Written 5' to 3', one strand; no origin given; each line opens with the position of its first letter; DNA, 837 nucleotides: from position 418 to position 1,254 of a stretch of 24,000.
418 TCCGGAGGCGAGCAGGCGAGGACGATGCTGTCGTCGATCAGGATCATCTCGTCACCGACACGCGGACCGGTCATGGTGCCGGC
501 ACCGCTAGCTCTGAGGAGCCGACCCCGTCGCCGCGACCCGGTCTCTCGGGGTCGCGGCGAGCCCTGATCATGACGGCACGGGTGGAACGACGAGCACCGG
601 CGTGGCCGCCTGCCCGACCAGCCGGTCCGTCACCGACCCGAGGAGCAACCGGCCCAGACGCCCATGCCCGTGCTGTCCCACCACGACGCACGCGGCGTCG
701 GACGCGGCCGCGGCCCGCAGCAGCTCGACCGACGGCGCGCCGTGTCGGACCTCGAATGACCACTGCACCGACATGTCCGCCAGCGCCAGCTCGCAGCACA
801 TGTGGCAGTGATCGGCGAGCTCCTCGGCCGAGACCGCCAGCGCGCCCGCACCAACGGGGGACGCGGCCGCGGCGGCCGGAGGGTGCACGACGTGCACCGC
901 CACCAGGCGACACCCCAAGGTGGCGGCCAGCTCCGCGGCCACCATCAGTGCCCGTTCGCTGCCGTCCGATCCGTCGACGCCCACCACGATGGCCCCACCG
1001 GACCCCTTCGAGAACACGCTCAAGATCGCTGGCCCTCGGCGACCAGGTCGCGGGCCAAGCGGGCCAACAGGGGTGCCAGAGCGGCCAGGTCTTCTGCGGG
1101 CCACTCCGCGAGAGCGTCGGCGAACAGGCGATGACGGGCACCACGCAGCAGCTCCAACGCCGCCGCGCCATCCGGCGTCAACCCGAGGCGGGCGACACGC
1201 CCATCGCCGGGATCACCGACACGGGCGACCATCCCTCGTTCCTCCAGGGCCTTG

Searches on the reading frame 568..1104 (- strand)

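Call 87: search_protein_families(library=pfam, proteins=[window:568-1104:-], max_evalue=0.001)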
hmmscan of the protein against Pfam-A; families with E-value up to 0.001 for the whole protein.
window:568-1104:- (178 aa): 1 family
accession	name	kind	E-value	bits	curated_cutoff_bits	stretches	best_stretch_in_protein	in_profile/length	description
PF00582.32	Usp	-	1.1e-27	97.7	24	1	39-174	5-141/141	Universal stress protein family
